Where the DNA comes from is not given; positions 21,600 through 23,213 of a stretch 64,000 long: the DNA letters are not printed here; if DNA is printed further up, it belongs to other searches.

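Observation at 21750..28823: nap locus without NapC/NapH, divergently paired with a cytochrome c / TAT-FeS / NrfD quinol-oxidoreductase operon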

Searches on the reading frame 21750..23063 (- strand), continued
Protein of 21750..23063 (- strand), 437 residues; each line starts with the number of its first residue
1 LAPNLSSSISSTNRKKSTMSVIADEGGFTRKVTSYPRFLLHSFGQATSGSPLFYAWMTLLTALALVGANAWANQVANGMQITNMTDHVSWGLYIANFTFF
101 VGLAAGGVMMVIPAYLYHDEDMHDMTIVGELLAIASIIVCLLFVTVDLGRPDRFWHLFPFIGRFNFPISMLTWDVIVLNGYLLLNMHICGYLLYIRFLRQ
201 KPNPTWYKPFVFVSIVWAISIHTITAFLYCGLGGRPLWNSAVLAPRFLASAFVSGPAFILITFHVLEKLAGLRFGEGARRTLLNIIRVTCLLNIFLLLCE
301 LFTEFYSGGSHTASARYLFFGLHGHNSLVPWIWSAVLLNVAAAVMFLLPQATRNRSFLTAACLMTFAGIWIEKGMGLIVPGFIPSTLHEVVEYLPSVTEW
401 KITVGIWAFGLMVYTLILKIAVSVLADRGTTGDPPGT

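Call 45: search_protein_families(library=pfam, proteins=[L074:11267-12754:+, L076:11168-12613:+, L072:6899-7375:+, L079:8901-9350:+, L079:3822-5330:+, L065:4424-5278:+, L063:13820-15967:+, L058:8033-8503:+, L059:12710-13582:+], max_evalue=1)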
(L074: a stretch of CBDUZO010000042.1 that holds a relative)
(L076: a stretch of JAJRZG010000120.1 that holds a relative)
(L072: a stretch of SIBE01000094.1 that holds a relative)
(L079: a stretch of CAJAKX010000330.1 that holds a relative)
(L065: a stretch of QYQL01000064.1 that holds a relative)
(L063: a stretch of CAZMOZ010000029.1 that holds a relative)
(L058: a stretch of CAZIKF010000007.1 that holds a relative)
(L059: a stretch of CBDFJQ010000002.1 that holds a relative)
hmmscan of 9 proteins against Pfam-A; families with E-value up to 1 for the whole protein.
L074:11267-12754:+ (495 aa): 10 families
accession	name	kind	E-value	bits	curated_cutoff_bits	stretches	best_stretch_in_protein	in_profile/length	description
PF13447.11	Multi-haem_cyto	-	4.7e-18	65.9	21.9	1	189-301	96-195/269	Seven times multi-haem cytochrome CxxCH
PF13435.11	Cytochrome_C554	-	2.7e-11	44.7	20.8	3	211-272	2-62/84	Cytochrome c554 and c-prime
PF14522.11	Cytochrome_C7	-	2.8e-10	40.3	24.8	3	148-215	10-66/67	Cytochrome c7 and related cytochrome c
PF22113.1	Mtrc-MtrF_II-IV_dom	-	9.8e-07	28.9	30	2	35-207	27-175/176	Outer membrane cytochrome MtrC/MtrF-like, domains II/IV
PF14537.11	Cytochrom_c3_2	-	1e-06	29.5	25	2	146-215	22-78/79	Cytochrome c3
PF09699.15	Paired_CXXCH_1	-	4.3e-06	26.7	20.6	1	188-216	6-37/41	Doubled CXXCH motif (Paired_CXXCH_1)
PF03264.19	Cytochrom_NNT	-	7.6e-05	22.9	24.1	1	7-76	7-78/174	NapC/NirT cytochrome c family, N-terminal region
PF22678.1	Cytochrom_c_NrfB-like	-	0.21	12.5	27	1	32-72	29-67/89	Cytochrome c-type protein NrfB-like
PF13442.11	Cytochrome_CBB3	-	0.29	11.9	27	0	255-286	9-37/68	Cytochrome C oxidase, cbb3-type, subunit III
PF23261.1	zf-CCCH_11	-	0.78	10.2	27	1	21-47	15-41/42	UNK-like, CCCH zinc finger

L076:11168-12613:+ (481 aa): 8 families
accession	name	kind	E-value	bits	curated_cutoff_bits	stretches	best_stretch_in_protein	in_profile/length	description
PF13447.11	Multi-haem_cyto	-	3.4e-24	86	21.9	1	187-332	96-231/269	Seven times multi-haem cytochrome CxxCH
PF22113.1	Mtrc-MtrF_II-IV_dom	-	8.8e-11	42.1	30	2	186-326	6-130/176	Outer membrane cytochrome MtrC/MtrF-like, domains II/IV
PF14522.11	Cytochrome_C7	-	4.7e-10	39.6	24.8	3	30-98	9-66/67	Cytochrome c7 and related cytochrome c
PF13435.11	Cytochrome_C554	-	2.5e-08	35.2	20.8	2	26-69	40-84/84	Cytochrome c554 and c-prime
PF09699.15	Paired_CXXCH_1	-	6.4e-07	29.4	20.6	1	186-213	6-36/41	Doubled CXXCH motif (Paired_CXXCH_1)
PF14537.11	Cytochrom_c3_2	-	1.3e-05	26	25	2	147-213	25-78/79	Cytochrome c3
PF03264.19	Cytochrom_NNT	-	0.0021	18.3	24.1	1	9-71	11-75/174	NapC/NirT cytochrome c family, N-terminal region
PF22678.1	Cytochrom_c_NrfB-like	-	0.0048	17.8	27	1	29-71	28-68/89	Cytochrome c-type protein NrfB-like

L072:6899-7375:+ (158 aa): 0 families

L079:8901-9350:+ (149 aa): 0 families

L079:3822-5330:+ (502 aa): 9 families
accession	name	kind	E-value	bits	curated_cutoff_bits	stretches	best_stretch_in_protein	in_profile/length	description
PF03264.19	Cytochrom_NNT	-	1.6e-10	41.4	24.1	1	111-215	8-116/174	NapC/NirT cytochrome c family, N-terminal region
PF14522.11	Cytochrome_C7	-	1.6e-06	28.3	24.8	2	320-458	13-67/67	Cytochrome c7 and related cytochrome c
PF14537.11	Cytochrom_c3_2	-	2.4e-05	25.1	25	1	430-497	8-66/79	Cytochrome c3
PF10101.14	DUF2339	-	0.00099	18.4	33.6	1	67-136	39-86/659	Predicted membrane protein (DUF2339)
PF13194.11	DUF4010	-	0.0028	17.8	30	1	26-128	57-145/210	Domain of unknown function (DUF4010)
PF22113.1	Mtrc-MtrF_II-IV_dom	-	0.0031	17.5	30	2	144-225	10-93/176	Outer membrane cytochrome MtrC/MtrF-like, domains II/IV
PF02085.21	Cytochrom_CIII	-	0.0054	17.5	22.9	1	155-224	21-86/101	Class III cytochrome C family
PF14007.11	YtpI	-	0.17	12.7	29.4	1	20-79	26-77/87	YtpI-like protein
PF22678.1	Cytochrom_c_NrfB-like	-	0.6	11.1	27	0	430-461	35-69/89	Cytochrome c-type protein NrfB-like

L065:4424-5278:+ (284 aa): 7 families
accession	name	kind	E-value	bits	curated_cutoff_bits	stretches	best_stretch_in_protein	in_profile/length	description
PF09699.15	Paired_CXXCH_1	-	1.5e-21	76.2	20.6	4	194-231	1-39/41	Doubled CXXCH motif (Paired_CXXCH_1)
PF14522.11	Cytochrome_C7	-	1.3e-09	38.2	24.8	2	62-130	13-66/67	Cytochrome c7 and related cytochrome c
PF14537.11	Cytochrom_c3_2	-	3.3e-08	34.3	25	2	92-184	5-79/79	Cytochrome c3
PF22113.1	Mtrc-MtrF_II-IV_dom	-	5.5e-08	33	30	3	62-104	120-167/176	Outer membrane cytochrome MtrC/MtrF-like, domains II/IV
PF13435.11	Cytochrome_C554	-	1.7e-06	29.3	20.8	3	64-86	1-23/84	Cytochrome c554 and c-prime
PF22678.1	Cytochrom_c_NrfB-like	-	0.00041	21.2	27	2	96-160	1-69/89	Cytochrome c-type protein NrfB-like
PF05495.17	zf-CHY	-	0.11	13.4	31.3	1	201-233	21-54/68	CHY zinc finger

L063:13820-15967:+ (715 aa): 3 families
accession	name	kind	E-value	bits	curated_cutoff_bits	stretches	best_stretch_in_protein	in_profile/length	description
PF07396.17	Porin_O_P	-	0.00098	18.9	20.9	1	466-500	315-349/370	Phosphate-selective porin O and P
PF05279.16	Asp-B-Hydro_N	-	0.071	13.5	23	1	108-133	37-62/66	Aspartyl beta-hydroxylase N-terminal region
PF08753.17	NikR_C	-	0.12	13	22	1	593-637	2-44/77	NikR C terminal nickel binding domain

L058:8033-8503:+ (156 aa): 6 families
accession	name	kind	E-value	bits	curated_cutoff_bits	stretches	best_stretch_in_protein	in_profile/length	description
PF09699.15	Paired_CXXCH_1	-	0.00094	19.3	20.6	1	119-134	2-17/41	Doubled CXXCH motif (Paired_CXXCH_1)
PF22113.1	Mtrc-MtrF_II-IV_dom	-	0.0079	16.2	30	1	80-132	79-129/176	Outer membrane cytochrome MtrC/MtrF-like, domains II/IV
PF16694.10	Cytochrome_P460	-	0.037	14.8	27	1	76-99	101-124/125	Cytochrome P460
PF14522.11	Cytochrome_C7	-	0.091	13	24.8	0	81-131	12-49/67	Cytochrome c7 and related cytochrome c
PF09630.15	DUF2024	-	0.13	12.6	27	0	109-134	38-63/81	Domain of unknown function (DUF2024)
PF03892.19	NapB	-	0.61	10.6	25.1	0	67-105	44-87/127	Nitrate reductase cytochrome c-type subunit (NapB)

L059:12710-13582:+ (290 aa): 1 family
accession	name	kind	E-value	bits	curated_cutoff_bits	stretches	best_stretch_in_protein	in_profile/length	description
PF03927.19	NapD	-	0.0023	18.4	28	1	188-254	4-70/76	NapD protein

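Call 46: search_protein_families(library=ncbifam, proteins=[L074:11267-12754:+, L074:10001-11248:+, L074:8979-10004:+, L074:8242-8979:+], max_evalue=0.00001)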
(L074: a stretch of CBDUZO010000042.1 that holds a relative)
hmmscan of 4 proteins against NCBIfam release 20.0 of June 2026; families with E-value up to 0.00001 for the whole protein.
L074:11267-12754:+ (495 aa): 2 families
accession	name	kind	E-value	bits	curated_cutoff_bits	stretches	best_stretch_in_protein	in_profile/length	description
NF052343.1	hydrazine_HDH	equivalog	2e-17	62.8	900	1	186-268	220-302/564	hydrazine dehydrogenase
TIGR03508.1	decahem_SO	subfamily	5.7e-12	45.7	192.2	1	33-110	67-134/258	DmsE family decaheme c-type cytochrome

L074:10001-11248:+ (415 aa): 3 families
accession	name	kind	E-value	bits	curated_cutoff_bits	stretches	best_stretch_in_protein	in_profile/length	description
NF045798.1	DsrP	equivalog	4.5e-125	417.7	350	1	13-390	3-344/346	sulfate reduction electron transfer complex DsrMKJOP subunit DsrP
NF041784.1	mnquin_red_QrcD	equivalog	1.7e-15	57.2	570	1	20-391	16-402/408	menaquinone reductase integral membrane subunit QrcD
NF008133.1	PRK10881.1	equivalog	1.2e-08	34.8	450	1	27-390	17-374/377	Ni/Fe-hydrogenase cytochrome b subunit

L074:8979-10004:+ (341 aa): 26 families (the best 25 are shown)
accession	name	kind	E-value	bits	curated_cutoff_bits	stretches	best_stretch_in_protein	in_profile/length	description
NF045797.1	DsrO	equivalog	2.9e-51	174.2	200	1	171-320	96-234/235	sulfate reduction electron transfer complex DsrMKJOP subunit DsrO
NF041782.1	mnquin_red_QrcC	equivalog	3.5e-41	141.4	400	1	111-321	4-226/239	menaquinone reductase iron-sulfur cluster-binding subunit QrcC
NF041715.1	arsenate_red_ArrB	equivalog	4.4e-35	121.3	450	2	240-319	145-224/233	arsenate respiratory reductase iron-sulfur subunit ArrB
NF011569.0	PRK14993.1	equivalog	1.7e-34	119.4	416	2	111-228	47-150/244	tetrathionate reductase subunit TtrB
NF008134.0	PRK10882.1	equivalog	1.5e-29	103.1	263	2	114-232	45-168/329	hydrogenase 2 operon protein HybA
TIGR03149.1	cyt_nit_nrfC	equivalog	3.7e-29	101.7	377.6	2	256-321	151-217/225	cytochrome c nitrite reductase Fe-S protein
TIGR02951.1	DMSO_dmsB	equivalog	3.8e-29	101.8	214.1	2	111-230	5-117/161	DMSO/selenate family reductase complex B subunit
NF045715.1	sulf_resp_HmcB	equivalog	4.1e-26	91.8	420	1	112-287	41-197/307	sulfate respiration complex iron-sulfur protein HmcB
NF038355.1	FDH3_beta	equivalog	7.2e-22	78.3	240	1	174-287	50-163/180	formate dehydrogenase FDH3 subunit beta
NF042979.1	EthbenzDh_ebdB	equivalog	2.5e-19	69.3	740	2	171-229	146-205/354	ethylbenzene dehydrogenase subunit beta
TIGR03478.1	DMSO_red_II_bet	subfamily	2.9e-19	69.1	480.7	2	167-229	120-183/321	DMSO reductase family type II enzyme, iron-sulfur subunit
NF007382.0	PRK09898.1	equivalog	1.2e-18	67.4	213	1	113-224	64-170/208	ferredoxin-like protein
TIGR01582.1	FDH-beta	equivalog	2.1e-16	59.9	334.7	1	106-288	20-182/283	formate dehydrogenase subunit beta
NF007658.0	PRK10330.1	equivalog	3.7e-14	52.6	260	1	176-281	56-150/181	electron transport protein HydN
NF009408.0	PRK12769.1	equivalog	5.6e-14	51.2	1003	1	113-282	8-141/659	formate-dependent uric acid utilization protein AegA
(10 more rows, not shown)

L074:8242-8979:+ (245 aa): 0 families

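Call 55: search_protein_families(library=pfam, proteins=[L026:3846-4154:-], max_evalue=10)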
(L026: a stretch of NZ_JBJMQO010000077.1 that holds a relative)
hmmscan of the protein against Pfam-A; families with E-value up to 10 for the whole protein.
L026:3846-4154:- (103 aa): 0 families

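Call 76: list_cluster_members(proteins=[P0001, P0121, P0241])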
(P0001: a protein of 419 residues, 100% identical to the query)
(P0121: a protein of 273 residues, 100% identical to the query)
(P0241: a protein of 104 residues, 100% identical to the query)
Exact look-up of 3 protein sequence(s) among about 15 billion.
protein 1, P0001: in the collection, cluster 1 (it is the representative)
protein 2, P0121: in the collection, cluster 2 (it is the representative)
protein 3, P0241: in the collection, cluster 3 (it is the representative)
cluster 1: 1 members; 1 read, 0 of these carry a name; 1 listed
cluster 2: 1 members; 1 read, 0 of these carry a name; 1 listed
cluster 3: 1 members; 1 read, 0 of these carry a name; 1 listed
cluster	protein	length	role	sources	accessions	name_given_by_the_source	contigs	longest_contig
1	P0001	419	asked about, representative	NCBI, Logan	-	-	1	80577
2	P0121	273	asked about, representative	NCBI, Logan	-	-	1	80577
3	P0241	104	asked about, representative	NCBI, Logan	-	-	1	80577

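Call 79: search_protein_representatives(protein=window:21750-23012:-)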
Query: 420 residues. Proteins with E-value up to 0.001 (for the whole library): 2631; up to 1e-10: 1285; up to 1e-30: 298. The best 150 are listed.
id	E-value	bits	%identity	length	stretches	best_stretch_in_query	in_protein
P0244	4.5e-148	510.3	58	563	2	15-256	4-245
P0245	6.8e-128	443.8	48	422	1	15-416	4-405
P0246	2.4e-120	419.0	47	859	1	17-407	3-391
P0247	8.1e-120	417.2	47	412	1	21-411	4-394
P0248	1.1e-119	416.8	48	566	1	21-410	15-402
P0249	8.8e-118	410.5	47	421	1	22-410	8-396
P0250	9.7e-118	410.4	72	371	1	16-260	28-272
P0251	3.7e-116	405.2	63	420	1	17-294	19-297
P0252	1.8e-111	389.7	69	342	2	216-416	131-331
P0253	2.9e-110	385.7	45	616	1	18-409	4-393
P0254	3.2e-108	379.0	46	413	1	17-409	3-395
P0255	6.9e-108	377.9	46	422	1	20-409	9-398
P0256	1.7e-107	376.6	46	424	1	20-407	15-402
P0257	1.1e-105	370.6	46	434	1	37-404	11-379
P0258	2.7e-105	369.4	63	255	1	105-357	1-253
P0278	5.4e-79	282.7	37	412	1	29-407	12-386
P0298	1.9e-67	244.6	35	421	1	22-409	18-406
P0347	1.9e-55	205.1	33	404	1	17-407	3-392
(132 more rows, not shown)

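Call 80: find_encoding_contigs(protein=P0245, flank=8000, max_places=2)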
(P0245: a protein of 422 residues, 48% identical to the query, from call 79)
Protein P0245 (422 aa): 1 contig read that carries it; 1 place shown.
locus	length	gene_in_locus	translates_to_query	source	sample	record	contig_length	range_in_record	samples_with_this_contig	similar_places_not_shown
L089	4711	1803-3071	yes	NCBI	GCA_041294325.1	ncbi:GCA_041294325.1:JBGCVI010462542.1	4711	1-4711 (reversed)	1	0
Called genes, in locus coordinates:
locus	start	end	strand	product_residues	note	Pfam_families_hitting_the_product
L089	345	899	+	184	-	PF22113:Mtrc-MtrF_II-IV_dom (faint)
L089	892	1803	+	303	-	PF12838:Fer4_7 (weak), PF13187:Fer4_9 (weak), PF13247:Fer4_11, PF00037:Fer4 (weak), PF12797:Fer4_2 (weak), PF12838:Fer4_7 (weak), PF13187:Fer4_9 (weak), PF13237:Fer4_10 (weak), +7 more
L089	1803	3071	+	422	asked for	PF03916:NrfD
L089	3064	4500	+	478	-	PF14522:Cytochrome_C7 (faint), PF09699:Paired_CXXCH_1 (faint), PF13435:Cytochrome_C554 (faint), PF13447:Multi-haem_cyto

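Call 81: find_encoding_contigs(protein=P0278, flank=8000, max_places=2)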
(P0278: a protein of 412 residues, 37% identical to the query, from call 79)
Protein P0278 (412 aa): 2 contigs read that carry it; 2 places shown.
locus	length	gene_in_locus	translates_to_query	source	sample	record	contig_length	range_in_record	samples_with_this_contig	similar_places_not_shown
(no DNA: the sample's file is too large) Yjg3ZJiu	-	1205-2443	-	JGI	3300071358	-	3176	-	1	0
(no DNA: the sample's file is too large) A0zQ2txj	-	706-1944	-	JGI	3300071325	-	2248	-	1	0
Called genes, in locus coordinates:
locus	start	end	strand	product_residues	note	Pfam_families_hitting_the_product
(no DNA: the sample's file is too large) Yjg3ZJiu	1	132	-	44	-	?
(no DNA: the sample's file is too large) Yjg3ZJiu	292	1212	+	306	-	PF12838:Fer4_7 (weak), PF13187:Fer4_9 (weak), PF13237:Fer4_10 (weak), PF13247:Fer4_11, PF00037:Fer4, PF13237:Fer4_10, PF12838:Fer4_7, PF13247:Fer4_11, +6 more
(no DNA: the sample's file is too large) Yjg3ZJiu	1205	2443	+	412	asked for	PF03916:NrfD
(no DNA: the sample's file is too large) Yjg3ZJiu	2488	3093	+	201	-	PF13442:Cytochrome_CBB3 (faint), PF14522:Cytochrome_C7 (faint), PF09699:Paired_CXXCH_1 (faint), PF13435:Cytochrome_C554, PF22113:Mtrc-MtrF_II-IV_dom (faint)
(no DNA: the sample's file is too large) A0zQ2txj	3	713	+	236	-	?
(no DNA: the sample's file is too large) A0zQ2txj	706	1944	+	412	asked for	PF03916:NrfD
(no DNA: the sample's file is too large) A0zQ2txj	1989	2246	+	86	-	?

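Call 82: find_encoding_contigs(protein=P0347, flank=8000, max_places=2)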
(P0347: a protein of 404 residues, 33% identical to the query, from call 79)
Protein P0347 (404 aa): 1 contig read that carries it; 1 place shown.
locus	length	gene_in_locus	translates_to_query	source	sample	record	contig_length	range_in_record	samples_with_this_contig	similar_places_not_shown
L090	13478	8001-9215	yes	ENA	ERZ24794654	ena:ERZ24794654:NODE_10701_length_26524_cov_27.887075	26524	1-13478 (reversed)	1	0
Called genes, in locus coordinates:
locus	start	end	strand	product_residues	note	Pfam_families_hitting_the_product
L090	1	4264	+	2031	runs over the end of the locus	PF01835:MG2, PF17972:bMG5 (faint), PF07703:A2M_BRD, PF00207:A2M, PF07678:TED_complement, PF17973:bMG10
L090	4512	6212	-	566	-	PF01663:Phosphodiest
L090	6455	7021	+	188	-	PF09699:Paired_CXXCH_1 (faint), PF14522:Cytochrome_C7 (faint)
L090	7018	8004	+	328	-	PF12838:Fer4_7 (weak), PF13187:Fer4_9, PF13247:Fer4_11, PF12797:Fer4_2 (weak), PF13237:Fer4_10 (weak), PF00037:Fer4 (weak), PF12838:Fer4_7, PF13247:Fer4_11, +6 more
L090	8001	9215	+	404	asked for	PF03916:NrfD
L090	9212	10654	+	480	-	PF13435:Cytochrome_C554 (faint), PF14522:Cytochrome_C7 (faint), PF22113:Mtrc-MtrF_II-IV_dom, PF13447:Multi-haem_cyto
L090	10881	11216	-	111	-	PF07238:PilZ (weak)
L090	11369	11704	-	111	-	PF07238:PilZ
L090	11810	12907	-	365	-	PF02390:Methyltransf_4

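Call 83: find_encoding_contigs(protein=P0298, flank=8000, max_places=2)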
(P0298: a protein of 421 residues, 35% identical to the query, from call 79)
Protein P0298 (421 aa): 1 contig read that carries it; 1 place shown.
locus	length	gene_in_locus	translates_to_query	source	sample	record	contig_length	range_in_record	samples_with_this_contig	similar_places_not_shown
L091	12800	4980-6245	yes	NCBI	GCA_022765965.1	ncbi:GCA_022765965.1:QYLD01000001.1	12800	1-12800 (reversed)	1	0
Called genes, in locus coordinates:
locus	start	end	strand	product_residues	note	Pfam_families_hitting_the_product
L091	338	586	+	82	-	PF12826:HHH_2 (weak), PF14520:HHH_5, PF00633:HHH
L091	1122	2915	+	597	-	PF02690:Na_Pi_cotrans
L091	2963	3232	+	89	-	-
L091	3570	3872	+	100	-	-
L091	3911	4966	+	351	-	PF13183:Fer4_8 (faint), PF12838:Fer4_7 (weak), PF13247:Fer4_11, PF12797:Fer4_2 (weak), PF13237:Fer4_10 (weak), PF12838:Fer4_7 (weak), PF13187:Fer4_9 (weak), PF13247:Fer4_11, +3 more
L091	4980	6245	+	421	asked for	PF03916:NrfD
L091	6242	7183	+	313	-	PF14522:Cytochrome_C7 (faint)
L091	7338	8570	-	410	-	-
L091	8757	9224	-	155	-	PF00731:AIRC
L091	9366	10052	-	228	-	-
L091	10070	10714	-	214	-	-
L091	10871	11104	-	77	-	-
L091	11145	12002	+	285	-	PF12784:PDDEXK_2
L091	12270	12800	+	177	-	PF13173:AAA_14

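Call 95: predict_structure(alignment_id=A1)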
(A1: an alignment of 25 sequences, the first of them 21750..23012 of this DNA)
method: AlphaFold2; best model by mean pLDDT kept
length: 420 residues; sequences in the alignment: 25
mean_pLDDT: 73.3   pTM: 0.79
mean pLDDT of the five models: 73.3, 71.9, 70.9, 70.1, 68.4
residues with pLDDT >= 90: 88; 70-90: 175; 50-70: 88; < 50: 69
segments of 3 or more residues with pLDDT < 50: 1-13, 70-72, 213-224, 293-308, 362-375, 412-420
pLDDT, mean of each block of 10 residues (from residue 1): 35 63 89 92 97 85 57 66 82 64 77 92 85 56 52 73 89 89 80 84 67 48 55 80 90 82 88 84 66 44 42 74 91 89 92 73 39 55 89 95 87 40
secondary structure, 60 per line:
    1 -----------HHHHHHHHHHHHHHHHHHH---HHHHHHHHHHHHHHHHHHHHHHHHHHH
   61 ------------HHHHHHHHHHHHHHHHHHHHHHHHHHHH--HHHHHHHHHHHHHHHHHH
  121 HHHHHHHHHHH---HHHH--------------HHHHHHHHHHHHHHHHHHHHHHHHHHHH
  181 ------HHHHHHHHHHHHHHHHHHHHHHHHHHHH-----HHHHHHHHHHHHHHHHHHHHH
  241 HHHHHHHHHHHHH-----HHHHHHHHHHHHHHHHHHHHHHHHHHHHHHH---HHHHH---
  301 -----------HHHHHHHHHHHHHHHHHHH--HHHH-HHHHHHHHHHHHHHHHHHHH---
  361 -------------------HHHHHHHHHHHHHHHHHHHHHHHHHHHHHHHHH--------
elements in order: H12-30 H34-60 H73-100 H103-131 H135-138 H153-180 H187-214 H220-253 H259-289 H293-297 H312-330 H333-336 H338-357 H380-412
